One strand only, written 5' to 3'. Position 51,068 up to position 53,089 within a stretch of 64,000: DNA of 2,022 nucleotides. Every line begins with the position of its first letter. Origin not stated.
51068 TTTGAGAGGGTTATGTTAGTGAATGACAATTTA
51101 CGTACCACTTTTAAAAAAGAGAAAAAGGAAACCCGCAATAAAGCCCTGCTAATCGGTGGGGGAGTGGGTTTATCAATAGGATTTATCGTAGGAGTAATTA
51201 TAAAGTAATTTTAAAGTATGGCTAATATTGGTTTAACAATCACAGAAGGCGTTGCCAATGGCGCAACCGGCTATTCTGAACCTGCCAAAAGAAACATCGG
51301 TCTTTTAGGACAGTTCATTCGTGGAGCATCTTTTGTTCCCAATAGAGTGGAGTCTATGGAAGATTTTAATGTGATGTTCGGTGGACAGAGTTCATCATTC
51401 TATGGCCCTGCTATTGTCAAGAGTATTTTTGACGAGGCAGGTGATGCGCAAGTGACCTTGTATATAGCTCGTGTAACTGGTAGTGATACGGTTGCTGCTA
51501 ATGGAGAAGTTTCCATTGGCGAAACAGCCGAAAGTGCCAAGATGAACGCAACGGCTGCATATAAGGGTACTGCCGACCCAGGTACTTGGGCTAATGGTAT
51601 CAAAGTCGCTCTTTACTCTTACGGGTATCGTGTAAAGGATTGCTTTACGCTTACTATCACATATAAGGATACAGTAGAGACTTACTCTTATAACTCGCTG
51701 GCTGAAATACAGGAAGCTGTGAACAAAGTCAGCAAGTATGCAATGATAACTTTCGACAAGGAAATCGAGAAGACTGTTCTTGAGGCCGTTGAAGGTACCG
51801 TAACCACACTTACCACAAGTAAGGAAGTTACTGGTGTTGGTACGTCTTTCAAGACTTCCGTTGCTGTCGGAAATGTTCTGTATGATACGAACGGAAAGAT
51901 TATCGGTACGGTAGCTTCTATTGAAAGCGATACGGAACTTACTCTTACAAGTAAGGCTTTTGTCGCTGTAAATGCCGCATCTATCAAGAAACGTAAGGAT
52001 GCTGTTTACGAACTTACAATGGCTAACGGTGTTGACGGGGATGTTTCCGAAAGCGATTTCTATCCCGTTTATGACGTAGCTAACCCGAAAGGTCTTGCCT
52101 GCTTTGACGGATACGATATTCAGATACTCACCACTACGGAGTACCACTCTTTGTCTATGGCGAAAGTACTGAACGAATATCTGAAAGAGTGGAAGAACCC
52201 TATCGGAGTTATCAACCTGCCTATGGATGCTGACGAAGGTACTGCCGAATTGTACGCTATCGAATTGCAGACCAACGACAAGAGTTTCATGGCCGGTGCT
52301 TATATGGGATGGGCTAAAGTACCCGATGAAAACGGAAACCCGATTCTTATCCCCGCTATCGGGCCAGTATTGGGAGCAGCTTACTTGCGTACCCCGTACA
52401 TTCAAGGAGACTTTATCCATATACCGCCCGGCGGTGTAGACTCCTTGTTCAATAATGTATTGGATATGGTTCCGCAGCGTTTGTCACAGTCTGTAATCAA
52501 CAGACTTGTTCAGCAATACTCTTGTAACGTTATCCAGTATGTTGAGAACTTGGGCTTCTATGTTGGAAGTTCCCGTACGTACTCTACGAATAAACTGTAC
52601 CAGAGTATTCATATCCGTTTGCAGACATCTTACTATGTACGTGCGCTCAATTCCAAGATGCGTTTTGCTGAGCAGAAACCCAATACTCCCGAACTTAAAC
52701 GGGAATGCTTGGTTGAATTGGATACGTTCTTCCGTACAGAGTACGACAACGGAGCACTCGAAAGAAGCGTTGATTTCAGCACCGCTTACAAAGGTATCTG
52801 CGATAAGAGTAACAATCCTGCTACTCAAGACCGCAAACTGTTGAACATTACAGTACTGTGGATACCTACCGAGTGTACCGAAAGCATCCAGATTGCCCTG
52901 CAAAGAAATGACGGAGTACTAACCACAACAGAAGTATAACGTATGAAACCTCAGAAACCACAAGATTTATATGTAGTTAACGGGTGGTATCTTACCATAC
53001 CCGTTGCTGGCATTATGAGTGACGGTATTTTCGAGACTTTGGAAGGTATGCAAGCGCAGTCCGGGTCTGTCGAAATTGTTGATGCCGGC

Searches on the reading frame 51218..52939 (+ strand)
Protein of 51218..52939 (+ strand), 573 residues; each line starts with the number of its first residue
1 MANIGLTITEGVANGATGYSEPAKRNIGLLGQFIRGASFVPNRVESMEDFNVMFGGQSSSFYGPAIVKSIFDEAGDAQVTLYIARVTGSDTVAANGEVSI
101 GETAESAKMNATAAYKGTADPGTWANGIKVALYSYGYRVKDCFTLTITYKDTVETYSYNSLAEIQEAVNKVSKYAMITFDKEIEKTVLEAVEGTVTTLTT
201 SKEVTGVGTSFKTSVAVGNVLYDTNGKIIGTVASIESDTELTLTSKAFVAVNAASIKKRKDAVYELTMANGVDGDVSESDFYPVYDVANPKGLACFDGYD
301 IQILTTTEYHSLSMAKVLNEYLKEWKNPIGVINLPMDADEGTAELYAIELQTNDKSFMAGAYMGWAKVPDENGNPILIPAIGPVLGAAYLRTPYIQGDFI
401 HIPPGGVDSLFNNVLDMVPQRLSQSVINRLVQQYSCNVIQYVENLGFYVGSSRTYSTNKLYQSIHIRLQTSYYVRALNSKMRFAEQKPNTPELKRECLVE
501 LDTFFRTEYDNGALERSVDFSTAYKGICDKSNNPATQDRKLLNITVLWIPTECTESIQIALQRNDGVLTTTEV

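Call 14: search_protein_families(library=phrogs, proteins=[window:51218-52939:+])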
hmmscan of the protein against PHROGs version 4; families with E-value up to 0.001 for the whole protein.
window:51218-52939:+ (573 aa): 3 families
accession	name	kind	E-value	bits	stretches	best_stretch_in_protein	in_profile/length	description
phrog_1980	-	tail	6.8e-07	29.9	1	192-246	6-62/449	tail fiber protein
phrog_17610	-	tail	1.7e-05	23.8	1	430-546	973-1089/1135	tail sheath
phrog_17834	-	unknown function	0.00011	22.2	1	190-246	7-65/458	-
